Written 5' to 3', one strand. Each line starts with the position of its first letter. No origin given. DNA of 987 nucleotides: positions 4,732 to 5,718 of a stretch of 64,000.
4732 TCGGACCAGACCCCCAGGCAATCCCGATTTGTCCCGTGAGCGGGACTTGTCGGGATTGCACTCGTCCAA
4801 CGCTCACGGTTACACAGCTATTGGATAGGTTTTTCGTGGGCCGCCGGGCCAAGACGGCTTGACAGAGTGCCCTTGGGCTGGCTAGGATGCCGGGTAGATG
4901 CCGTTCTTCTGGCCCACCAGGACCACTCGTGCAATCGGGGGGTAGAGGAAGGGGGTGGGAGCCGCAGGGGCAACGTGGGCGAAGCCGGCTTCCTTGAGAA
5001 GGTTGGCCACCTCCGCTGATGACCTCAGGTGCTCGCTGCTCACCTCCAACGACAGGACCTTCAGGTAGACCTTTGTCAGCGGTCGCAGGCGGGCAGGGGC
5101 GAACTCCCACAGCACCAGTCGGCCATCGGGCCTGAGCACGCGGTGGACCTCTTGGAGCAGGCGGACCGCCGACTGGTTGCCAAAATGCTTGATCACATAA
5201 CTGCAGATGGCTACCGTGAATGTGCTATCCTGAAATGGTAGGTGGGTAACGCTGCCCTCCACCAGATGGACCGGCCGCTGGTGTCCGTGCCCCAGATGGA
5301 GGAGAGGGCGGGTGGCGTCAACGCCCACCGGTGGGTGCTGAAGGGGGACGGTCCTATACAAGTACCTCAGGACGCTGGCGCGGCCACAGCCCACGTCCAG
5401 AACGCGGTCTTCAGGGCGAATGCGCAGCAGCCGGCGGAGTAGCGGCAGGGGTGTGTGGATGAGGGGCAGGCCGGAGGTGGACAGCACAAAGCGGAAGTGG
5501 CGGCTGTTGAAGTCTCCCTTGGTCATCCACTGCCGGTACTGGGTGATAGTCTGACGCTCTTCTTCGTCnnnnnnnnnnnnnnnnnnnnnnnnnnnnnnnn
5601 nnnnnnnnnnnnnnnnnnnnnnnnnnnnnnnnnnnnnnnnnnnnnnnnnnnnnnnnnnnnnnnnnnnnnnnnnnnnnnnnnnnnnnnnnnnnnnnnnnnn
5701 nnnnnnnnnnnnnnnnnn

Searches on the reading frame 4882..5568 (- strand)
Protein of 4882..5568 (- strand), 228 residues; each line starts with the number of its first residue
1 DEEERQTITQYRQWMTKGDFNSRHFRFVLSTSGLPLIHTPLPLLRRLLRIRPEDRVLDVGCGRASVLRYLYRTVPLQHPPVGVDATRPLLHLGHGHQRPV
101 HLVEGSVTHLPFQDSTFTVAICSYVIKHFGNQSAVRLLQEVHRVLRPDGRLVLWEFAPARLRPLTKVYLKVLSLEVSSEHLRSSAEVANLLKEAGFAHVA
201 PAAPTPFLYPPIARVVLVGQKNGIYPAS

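Call 38: search_protein_families(library=pfam, max_evalue=0.001, proteins=[window:4882-5568:-])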
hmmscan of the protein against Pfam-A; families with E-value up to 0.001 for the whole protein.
window:4882-5568:- (228 aa): 10 families
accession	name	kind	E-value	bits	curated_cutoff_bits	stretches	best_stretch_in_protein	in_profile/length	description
PF08241.18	Methyltransf_11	-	1.2e-18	67.9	21.2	1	57-153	1-95/95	Methyltransferase domain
PF13649.12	Methyltransf_25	-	5.1e-18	66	27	1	56-149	1-97/97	Methyltransferase domain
PF13489.12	Methyltransf_23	-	5.9e-14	52.6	27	1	43-198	12-161/164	Methyltransferase domain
PF13847.12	Methyltransf_31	-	7.9e-11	42.3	27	1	51-194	2-144/145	Methyltransferase domain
PF01209.24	Ubie_methyltran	-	6e-10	39.3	20.1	1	51-168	46-166/233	ubiE/COQ5 methyltransferase family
PF08242.18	Methyltransf_12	-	1.2e-09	39.2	30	1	57-151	1-98/98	Methyltransferase domain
PF00891.24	Methyltransf_2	-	4.2e-06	26.7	22.3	1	91-197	104-210/210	O-methyltransferase domain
PF03141.22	Methyltransf_29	-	1.1e-05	24.7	23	1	55-153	120-217/506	Putative S-adenosyl-L-methionine-dependent methyltransferase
PF20922.3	Anamorsin_N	-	4.2e-05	23.7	27.1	1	108-200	43-120/163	Anamorsin, N-terminal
PF05148.21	Methyltransf_8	-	0.00034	21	27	0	104-187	110-189/219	Hypothetical methyltransferase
